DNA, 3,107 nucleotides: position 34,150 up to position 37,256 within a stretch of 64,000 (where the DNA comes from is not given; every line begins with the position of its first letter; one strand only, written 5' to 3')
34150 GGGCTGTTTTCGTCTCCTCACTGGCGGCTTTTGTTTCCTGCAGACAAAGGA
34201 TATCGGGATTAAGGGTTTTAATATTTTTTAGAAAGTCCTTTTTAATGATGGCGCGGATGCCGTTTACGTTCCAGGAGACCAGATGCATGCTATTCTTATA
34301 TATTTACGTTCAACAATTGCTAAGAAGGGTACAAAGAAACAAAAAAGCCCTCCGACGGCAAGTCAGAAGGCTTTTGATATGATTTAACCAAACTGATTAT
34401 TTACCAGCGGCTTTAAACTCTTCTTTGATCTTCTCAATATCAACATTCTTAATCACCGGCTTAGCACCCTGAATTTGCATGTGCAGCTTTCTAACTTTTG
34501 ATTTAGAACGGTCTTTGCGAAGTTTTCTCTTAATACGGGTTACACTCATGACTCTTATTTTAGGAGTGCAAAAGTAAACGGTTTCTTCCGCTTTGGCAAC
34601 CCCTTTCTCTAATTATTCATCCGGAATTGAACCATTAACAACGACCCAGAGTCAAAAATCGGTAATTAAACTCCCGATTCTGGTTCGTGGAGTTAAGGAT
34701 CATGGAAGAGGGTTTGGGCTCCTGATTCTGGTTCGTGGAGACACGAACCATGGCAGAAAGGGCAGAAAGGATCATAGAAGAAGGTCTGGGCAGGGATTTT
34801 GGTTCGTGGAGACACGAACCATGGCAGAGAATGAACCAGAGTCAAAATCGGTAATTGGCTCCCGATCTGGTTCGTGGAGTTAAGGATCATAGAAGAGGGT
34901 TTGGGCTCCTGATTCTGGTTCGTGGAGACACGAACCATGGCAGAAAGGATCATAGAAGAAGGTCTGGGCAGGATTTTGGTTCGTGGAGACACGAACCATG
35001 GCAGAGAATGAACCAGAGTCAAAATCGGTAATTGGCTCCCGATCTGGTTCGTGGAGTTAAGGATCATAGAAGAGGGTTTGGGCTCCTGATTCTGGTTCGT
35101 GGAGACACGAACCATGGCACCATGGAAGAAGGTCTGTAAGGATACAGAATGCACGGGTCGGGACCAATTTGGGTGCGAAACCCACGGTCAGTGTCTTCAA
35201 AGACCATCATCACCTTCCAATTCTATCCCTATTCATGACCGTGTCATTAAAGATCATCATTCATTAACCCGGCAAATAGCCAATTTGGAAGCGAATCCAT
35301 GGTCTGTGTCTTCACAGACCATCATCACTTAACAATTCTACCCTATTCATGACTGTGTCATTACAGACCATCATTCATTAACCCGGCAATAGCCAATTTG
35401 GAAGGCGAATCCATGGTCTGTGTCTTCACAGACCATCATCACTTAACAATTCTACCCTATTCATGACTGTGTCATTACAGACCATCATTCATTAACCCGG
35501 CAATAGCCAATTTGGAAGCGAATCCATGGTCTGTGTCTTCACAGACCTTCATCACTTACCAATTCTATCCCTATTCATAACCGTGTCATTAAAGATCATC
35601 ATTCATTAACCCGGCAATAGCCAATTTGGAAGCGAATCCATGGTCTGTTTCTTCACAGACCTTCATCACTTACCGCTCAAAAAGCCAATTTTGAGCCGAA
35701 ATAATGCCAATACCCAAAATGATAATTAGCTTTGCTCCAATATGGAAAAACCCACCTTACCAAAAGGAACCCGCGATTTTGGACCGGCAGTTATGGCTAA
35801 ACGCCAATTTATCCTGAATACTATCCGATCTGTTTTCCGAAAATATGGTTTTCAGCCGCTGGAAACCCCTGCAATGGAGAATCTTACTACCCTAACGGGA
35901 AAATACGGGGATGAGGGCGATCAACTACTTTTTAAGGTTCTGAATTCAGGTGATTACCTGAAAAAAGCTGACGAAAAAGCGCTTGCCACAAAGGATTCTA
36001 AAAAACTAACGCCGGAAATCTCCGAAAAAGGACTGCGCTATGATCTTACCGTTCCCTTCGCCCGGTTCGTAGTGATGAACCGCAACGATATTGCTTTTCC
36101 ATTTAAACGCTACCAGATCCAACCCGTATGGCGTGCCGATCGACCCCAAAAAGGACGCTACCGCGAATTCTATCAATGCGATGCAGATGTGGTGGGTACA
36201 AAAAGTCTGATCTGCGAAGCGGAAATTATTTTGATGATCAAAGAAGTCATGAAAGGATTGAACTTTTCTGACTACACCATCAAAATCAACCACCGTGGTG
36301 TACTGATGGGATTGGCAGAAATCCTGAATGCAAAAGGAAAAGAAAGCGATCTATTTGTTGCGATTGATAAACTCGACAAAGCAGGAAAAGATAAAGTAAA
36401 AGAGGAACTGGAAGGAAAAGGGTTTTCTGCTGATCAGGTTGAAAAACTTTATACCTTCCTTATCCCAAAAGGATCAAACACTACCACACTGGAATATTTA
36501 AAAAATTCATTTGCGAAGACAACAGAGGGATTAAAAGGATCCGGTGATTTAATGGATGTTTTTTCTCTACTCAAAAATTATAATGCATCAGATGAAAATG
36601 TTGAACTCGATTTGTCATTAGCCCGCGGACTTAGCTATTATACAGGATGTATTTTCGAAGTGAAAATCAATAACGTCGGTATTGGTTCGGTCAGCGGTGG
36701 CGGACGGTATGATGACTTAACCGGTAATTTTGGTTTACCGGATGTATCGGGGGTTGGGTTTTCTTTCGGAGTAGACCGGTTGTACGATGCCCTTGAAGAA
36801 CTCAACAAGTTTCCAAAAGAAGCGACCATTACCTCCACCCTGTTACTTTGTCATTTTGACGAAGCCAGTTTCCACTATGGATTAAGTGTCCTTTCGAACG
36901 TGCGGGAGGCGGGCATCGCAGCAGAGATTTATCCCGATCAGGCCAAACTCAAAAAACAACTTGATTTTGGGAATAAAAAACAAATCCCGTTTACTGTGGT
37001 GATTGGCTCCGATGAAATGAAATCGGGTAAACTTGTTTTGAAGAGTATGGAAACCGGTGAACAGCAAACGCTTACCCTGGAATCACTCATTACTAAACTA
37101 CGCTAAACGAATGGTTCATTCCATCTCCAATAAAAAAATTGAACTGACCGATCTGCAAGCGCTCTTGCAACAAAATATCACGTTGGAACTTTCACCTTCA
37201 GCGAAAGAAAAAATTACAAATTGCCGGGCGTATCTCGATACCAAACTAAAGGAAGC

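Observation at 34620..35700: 1.1-kb block of two tandem-repeat families carrying CCATGG-flanked 8-bp hairpins in opposite orientation, directly upstream of hisS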

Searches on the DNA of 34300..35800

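Call 5: search_rna_families(source=window, start=34300, end=35800, threshold=evalue, max_evalue=10)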
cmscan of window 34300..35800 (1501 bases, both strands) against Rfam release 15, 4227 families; matches with E-value up to 10: 7.
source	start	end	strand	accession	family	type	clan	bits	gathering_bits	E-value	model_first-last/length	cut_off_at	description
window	34319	34374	+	RF02844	RefA9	Gene; antisense;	-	26.4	49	0.19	1-64/64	no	Enterococcus sRNA A9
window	34338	34515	-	RF00515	PyrR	Cis-reg;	-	20.2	54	6.5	1-115/115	no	PyrR binding site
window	35186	35243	-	RF01312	sR9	Gene; snRNA; snoRNA; CD-box;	-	16.7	36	3.7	1-55/55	no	Small nucleolar RNA sR9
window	34332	34446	-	RF00557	L10_leader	Cis-reg; leader;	-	16.7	44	7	1-138/138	no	Ribosomal protein L10 leader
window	35090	35163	+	RF00638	MIR159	Gene; miRNA;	-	14.8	74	2.3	59-136/196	no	MIR159 microRNA precursor family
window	34755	34792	+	RF02216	ZNFX1-AS1_2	Gene; lncRNA;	-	13.2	45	2.7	1-93/93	no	ZNFX1 antisense RNA 1 conserved region 2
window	35186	35264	-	RF01133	sR3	Gene; snRNA; snoRNA; CD-box;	-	11.4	41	6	1-55/55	no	Small nucleolar RNA sR3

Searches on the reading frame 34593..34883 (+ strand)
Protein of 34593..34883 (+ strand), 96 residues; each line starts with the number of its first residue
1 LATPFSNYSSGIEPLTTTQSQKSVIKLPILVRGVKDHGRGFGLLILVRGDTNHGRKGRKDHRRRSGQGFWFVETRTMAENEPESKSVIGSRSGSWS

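Call 41: search_protein_families(library=pfam, proteins=[window:34593-34883:+], max_evalue=1)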
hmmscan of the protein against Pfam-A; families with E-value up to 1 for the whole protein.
window:34593-34883:+ (96 aa): 0 families

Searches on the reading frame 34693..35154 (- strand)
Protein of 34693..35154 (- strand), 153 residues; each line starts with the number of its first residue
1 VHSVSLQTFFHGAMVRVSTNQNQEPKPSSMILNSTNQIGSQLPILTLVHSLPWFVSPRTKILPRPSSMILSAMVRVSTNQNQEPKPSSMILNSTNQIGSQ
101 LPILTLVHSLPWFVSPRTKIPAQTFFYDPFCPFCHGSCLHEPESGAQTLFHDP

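Call 41: search_protein_families(library=pfam, proteins=[window:34693-35154:-], max_evalue=1)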
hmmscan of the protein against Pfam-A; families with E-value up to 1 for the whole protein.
window:34693-35154:- (153 aa): 2 families
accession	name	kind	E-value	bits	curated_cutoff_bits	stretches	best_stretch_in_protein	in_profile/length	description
PF16024.10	DUF4785_1st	-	0.0028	18.2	24.2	1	4-36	48-81/145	Domain of unknown function (DUF4785) N-terminal domain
PF01699.29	Na_Ca_ex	-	0.3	11.5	24.9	0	36-72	70-103/151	Sodium/calcium exchanger protein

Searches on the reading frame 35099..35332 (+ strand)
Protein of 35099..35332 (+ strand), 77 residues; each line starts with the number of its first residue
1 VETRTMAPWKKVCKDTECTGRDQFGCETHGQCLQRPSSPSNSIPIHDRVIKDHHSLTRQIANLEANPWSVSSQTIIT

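Call 41: search_protein_families(library=pfam, proteins=[window:35099-35332:+], max_evalue=1)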
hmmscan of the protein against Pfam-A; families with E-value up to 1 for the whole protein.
window:35099-35332:+ (77 aa): 1 family
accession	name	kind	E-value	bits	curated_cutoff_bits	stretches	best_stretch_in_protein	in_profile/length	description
PF04325.18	DUF465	-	0.02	15.3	25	1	51-75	6-30/48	Protein of unknown function (DUF465)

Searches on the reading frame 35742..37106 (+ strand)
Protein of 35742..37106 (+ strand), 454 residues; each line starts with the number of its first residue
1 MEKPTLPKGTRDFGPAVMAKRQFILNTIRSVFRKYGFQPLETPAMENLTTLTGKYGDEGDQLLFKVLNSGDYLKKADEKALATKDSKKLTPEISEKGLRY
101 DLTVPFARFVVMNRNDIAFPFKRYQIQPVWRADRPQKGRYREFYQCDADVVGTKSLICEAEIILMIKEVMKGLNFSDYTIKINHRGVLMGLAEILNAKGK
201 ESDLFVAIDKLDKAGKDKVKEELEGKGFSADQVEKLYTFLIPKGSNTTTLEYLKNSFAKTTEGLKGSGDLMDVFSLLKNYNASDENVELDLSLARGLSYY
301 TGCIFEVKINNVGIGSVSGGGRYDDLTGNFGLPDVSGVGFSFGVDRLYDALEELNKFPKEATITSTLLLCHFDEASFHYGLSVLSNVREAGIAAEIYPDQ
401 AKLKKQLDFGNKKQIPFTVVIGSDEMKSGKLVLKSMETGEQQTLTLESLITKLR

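Call 8: find_encoding_contigs(protein=window:35742-37106:+, flank=10000, max_places=10)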
Protein window:35742-37106:+ (454 aa): no gene with exactly this product is on record in the collection.

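Call 24: find_homologous_proteins(query=window:35742-37106:+, max_evalue=1e-50)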
Query window:35742-37106:+ (454 aa): 8000 proteins with E <= 1e-50 among 8000 candidates; the best 120 are listed.
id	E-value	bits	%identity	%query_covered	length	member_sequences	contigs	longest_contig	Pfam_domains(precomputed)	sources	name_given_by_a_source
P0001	0.0e+0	1011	100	100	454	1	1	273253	PF13393.12,PF03129.26,PF00152.26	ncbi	-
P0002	6.7e-269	910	89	100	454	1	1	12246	PF13393.12,PF03129.26,PF00152.26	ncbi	-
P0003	1.8e-260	882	86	100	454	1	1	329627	PF13393.12,PF03129.26,PF00152.26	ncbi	-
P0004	1.9e-258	875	86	100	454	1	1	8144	PF13393.12,PF03129.26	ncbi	-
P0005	6.5e-256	867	85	100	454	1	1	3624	PF13393.12,PF03129.26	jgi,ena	-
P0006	1.1e-237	807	80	100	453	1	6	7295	PF13393.12,PF03129.26,PF00152.26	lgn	-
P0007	4.6e-237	805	80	100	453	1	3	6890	PF13393.12,PF03129.26,PF00152.26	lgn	-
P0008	3.5e-220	749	72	100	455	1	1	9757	PF13393.12,PF03129.26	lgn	-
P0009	8.2e-220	748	72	100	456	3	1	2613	PF13393.12,PF03129.26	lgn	-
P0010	1.7e-219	747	72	100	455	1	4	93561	PF13393.12,PF03129.26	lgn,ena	-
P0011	1.4e-217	741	72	100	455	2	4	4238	PF13393.12,PF03129.26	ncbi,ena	-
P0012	1.9e-217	740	71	100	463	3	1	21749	PF13393.12,PF03129.26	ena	-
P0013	4.8e-217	739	71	100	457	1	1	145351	PF13393.12,PF03129.26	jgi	jgi:histidyl-tRNA synthetase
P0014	5.0e-217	739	72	100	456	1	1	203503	PF13393.12,PF03129.26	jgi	jgi:histidyl-tRNA synthetase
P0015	3.4e-216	736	71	100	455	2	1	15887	PF13393.12,PF03129.26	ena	-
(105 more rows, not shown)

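Call 25: find_encoding_contigs(protein=P0001, flank=10000, max_places=3)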
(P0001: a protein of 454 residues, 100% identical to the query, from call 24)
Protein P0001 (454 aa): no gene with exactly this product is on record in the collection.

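Call 26: find_encoding_contigs(protein=P0003, flank=10000, max_places=3)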
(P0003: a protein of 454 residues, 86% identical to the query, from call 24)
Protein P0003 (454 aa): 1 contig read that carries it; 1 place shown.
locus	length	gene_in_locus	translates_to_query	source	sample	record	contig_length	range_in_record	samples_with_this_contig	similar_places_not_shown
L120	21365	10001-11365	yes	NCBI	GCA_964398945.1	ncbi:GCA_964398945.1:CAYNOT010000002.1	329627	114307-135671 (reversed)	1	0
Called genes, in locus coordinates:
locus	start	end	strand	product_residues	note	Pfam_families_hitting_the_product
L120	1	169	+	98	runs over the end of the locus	PF09907:HigB_toxin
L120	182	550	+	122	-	-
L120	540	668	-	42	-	-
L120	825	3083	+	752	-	PF00580:UvrD-helicase, PF01443:Viral_helicase1 (faint), PF13245:AAA_19, PF13604:AAA_30 (faint), PF13361:UvrD_C, PF13538:UvrD_C_2, PF21196:PcrA_UvrD_tudor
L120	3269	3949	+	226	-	PF14123:DUF4290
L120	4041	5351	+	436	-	PF00275:EPSP_synthase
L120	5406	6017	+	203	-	-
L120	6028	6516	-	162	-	-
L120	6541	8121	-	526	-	PF01145:Band_7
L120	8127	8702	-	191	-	-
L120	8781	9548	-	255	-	PF03372:Exo_endo_phos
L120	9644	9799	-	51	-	-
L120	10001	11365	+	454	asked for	PF00152:tRNA-synt_2 (faint), PF13393:tRNA-synt_His, PF03129:HGTP_anticodon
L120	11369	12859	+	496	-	PF00221:Lyase_aromatic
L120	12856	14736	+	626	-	PF00801:PKD (faint), PF13585:CHU_C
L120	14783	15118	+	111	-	PF02575:YbaB_DNA_bd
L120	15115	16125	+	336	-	PF00535:Glycos_transf_2, PF13641:Glyco_tranf_2_3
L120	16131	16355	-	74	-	PF04024:PspC (weak)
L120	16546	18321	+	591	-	-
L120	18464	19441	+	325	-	PF02779:Transket_pyr, PF02780:Transketolase_C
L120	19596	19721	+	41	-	-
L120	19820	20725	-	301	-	PF25539:Bestrophin_2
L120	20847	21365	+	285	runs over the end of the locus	PF01145:Band_7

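Call 27: find_encoding_contigs(protein=P0002, flank=10000, max_places=3)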
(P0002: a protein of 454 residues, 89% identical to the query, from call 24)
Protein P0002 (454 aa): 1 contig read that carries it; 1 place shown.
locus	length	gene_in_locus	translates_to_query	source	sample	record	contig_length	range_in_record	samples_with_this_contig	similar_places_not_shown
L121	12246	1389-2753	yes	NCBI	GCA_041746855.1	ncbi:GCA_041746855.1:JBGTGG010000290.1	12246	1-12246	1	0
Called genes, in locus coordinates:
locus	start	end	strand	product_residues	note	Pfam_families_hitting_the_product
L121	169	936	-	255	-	PF03372:Exo_endo_phos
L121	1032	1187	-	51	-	-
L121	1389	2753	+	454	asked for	PF00152:tRNA-synt_2 (faint), PF13393:tRNA-synt_His, PF03129:HGTP_anticodon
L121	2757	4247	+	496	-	PF00221:Lyase_aromatic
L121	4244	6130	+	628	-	PF00801:PKD (faint), PF13585:CHU_C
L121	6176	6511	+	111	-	PF02575:YbaB_DNA_bd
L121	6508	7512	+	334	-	PF00535:Glycos_transf_2, PF13641:Glyco_tranf_2_3, PF13632:Glyco_trans_2_3 (faint)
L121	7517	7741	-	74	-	PF04024:PspC (weak)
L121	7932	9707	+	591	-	-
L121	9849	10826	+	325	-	PF02779:Transket_pyr, PF02780:Transketolase_C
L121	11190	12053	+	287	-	PF00872:Transposase_mut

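Call 30: find_encoding_contigs(protein=P0004, flank=10000, max_places=3)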
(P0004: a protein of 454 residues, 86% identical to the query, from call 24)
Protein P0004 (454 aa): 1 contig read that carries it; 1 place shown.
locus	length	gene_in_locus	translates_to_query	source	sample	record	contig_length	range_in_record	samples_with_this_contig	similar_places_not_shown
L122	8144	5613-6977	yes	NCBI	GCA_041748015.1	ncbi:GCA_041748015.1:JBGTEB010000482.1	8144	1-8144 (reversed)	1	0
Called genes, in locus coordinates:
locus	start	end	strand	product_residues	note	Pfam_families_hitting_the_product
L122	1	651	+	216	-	?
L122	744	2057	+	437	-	PF00275:EPSP_synthase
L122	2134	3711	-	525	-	PF01145:Band_7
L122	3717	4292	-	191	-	-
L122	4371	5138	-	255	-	PF03372:Exo_endo_phos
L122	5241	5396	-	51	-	-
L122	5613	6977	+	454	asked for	PF13393:tRNA-synt_His, PF03129:HGTP_anticodon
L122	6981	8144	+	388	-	?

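Call 31: find_encoding_contigs(protein=P0006, flank=10000, max_places=6)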
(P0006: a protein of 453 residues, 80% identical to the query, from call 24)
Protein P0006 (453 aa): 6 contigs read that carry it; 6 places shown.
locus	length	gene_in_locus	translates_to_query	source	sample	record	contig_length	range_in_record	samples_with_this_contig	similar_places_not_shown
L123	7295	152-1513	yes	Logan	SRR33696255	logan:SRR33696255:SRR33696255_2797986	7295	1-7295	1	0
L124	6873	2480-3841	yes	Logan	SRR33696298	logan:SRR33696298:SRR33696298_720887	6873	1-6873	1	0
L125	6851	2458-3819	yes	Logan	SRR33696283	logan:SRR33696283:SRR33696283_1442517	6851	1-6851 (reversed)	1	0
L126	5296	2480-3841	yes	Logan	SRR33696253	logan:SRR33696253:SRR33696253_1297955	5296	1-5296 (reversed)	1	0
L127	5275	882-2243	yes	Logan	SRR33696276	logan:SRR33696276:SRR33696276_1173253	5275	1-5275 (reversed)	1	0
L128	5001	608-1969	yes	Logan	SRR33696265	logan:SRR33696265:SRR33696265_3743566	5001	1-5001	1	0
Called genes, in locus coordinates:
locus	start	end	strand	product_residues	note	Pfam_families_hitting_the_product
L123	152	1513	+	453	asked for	PF00152:tRNA-synt_2 (faint), PF13393:tRNA-synt_His, PF03129:HGTP_anticodon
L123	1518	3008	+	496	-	PF00221:Lyase_aromatic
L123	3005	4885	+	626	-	PF18911:PKD_4 (faint), PF00801:PKD (faint), PF13585:CHU_C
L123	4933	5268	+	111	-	PF02575:YbaB_DNA_bd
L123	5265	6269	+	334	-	PF00535:Glycos_transf_2, PF13641:Glyco_tranf_2_3, PF13632:Glyco_trans_2_3 (faint)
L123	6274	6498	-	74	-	PF04024:PspC (weak)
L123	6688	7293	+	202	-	?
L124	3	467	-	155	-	?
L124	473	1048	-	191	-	-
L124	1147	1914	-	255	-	PF03372:Exo_endo_phos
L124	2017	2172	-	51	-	-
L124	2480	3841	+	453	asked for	PF00152:tRNA-synt_2 (faint), PF13393:tRNA-synt_His, PF03129:HGTP_anticodon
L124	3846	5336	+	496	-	PF00221:Lyase_aromatic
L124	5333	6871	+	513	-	?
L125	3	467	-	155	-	?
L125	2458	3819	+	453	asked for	PF00152:tRNA-synt_2 (faint), PF13393:tRNA-synt_His, PF03129:HGTP_anticodon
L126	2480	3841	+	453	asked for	PF00152:tRNA-synt_2 (faint), PF13393:tRNA-synt_His, PF03129:HGTP_anticodon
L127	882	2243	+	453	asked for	PF00152:tRNA-synt_2 (faint), PF13393:tRNA-synt_His, PF03129:HGTP_anticodon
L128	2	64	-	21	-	?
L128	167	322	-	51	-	-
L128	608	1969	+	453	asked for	PF00152:tRNA-synt_2 (faint), PF13393:tRNA-synt_His, PF03129:HGTP_anticodon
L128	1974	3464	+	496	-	PF00221:Lyase_aromatic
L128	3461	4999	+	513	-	?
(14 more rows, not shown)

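Call 35: list_cluster_members(proteins=[P0001, P0002, P0003, P0004])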
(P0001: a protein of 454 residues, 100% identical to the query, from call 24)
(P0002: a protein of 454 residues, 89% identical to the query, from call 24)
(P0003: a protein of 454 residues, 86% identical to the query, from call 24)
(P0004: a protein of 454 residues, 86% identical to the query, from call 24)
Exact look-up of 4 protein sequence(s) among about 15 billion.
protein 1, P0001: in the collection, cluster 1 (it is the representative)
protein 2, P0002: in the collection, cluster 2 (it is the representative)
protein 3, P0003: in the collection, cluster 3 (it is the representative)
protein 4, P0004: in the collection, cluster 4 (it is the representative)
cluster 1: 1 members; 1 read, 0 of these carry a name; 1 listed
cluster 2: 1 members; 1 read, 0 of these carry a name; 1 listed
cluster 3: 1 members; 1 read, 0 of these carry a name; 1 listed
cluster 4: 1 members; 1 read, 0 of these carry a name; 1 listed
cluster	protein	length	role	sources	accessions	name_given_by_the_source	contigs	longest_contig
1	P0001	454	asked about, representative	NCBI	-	-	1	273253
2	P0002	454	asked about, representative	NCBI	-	-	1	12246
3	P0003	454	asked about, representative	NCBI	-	-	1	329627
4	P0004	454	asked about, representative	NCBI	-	-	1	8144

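Call 43: find_encoding_contigs(protein=P0005, flank=3000, max_places=4)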
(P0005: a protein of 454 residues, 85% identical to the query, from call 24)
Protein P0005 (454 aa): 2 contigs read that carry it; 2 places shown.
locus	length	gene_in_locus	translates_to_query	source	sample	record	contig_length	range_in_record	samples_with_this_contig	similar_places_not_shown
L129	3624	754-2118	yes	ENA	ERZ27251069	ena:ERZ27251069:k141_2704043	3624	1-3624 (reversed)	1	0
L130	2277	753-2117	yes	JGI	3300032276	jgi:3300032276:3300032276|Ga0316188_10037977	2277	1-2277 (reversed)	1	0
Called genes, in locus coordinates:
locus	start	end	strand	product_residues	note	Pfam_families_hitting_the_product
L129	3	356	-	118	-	?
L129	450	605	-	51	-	-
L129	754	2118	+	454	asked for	PF13393:tRNA-synt_His, PF03129:HGTP_anticodon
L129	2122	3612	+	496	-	PF00221:Lyase_aromatic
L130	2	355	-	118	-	?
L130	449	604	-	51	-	-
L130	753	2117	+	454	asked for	PF13393:tRNA-synt_His, PF03129:HGTP_anticodon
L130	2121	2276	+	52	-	?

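Call 44: find_encoding_contigs(protein=P0007, flank=3000, max_places=4)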
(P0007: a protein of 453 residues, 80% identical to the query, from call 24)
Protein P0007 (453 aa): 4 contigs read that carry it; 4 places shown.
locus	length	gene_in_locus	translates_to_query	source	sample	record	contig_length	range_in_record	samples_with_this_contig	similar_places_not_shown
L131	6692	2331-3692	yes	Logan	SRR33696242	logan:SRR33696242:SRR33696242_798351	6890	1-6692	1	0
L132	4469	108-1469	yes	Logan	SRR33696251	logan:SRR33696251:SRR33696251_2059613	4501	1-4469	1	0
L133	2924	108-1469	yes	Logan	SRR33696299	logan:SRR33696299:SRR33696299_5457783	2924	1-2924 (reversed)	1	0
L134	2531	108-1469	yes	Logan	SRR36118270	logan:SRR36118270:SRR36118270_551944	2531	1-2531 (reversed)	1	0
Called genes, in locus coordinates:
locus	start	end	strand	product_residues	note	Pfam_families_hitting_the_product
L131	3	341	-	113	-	?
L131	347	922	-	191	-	-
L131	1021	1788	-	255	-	PF03372:Exo_endo_phos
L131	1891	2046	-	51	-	-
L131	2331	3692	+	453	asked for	PF00152:tRNA-synt_2 (faint), PF13393:tRNA-synt_His, PF03129:HGTP_anticodon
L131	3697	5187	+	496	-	PF00221:Lyase_aromatic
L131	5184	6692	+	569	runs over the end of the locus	?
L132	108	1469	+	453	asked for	PF00152:tRNA-synt_2 (faint), PF13393:tRNA-synt_His, PF03129:HGTP_anticodon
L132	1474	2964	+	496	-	PF00221:Lyase_aromatic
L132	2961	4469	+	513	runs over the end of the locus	?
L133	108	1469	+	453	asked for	PF00152:tRNA-synt_2 (faint), PF13393:tRNA-synt_His, PF03129:HGTP_anticodon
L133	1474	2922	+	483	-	?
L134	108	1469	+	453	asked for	PF00152:tRNA-synt_2 (faint), PF13393:tRNA-synt_His, PF03129:HGTP_anticodon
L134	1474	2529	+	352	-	?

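Call 45: find_encoding_contigs(protein=P0010, flank=3000, max_places=4)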
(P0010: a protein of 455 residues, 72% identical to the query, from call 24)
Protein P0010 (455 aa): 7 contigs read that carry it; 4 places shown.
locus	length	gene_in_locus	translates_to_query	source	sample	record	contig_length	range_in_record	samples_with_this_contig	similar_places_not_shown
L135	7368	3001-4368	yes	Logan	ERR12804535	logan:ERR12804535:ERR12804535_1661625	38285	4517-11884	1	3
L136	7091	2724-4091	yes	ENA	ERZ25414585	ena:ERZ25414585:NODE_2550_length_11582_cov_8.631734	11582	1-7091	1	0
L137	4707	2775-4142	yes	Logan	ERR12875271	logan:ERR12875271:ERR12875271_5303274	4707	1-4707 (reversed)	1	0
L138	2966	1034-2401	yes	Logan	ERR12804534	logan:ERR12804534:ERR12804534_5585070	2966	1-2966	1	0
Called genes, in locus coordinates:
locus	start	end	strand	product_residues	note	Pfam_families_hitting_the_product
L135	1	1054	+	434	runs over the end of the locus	PF00275:EPSP_synthase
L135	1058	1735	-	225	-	-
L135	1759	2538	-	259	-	PF03372:Exo_endo_phos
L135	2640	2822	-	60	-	-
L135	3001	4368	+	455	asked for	PF13393:tRNA-synt_His, PF03129:HGTP_anticodon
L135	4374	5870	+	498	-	PF00221:Lyase_aromatic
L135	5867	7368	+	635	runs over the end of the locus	PF13585:CHU_C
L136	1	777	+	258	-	?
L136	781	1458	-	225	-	-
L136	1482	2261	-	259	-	PF03372:Exo_endo_phos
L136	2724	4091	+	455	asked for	PF13393:tRNA-synt_His, PF03129:HGTP_anticodon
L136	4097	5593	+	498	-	PF00221:Lyase_aromatic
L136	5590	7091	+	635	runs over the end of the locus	PF13585:CHU_C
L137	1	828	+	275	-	?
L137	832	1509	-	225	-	-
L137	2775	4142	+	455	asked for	PF13393:tRNA-synt_His, PF03129:HGTP_anticodon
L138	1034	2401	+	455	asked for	PF13393:tRNA-synt_His, PF03129:HGTP_anticodon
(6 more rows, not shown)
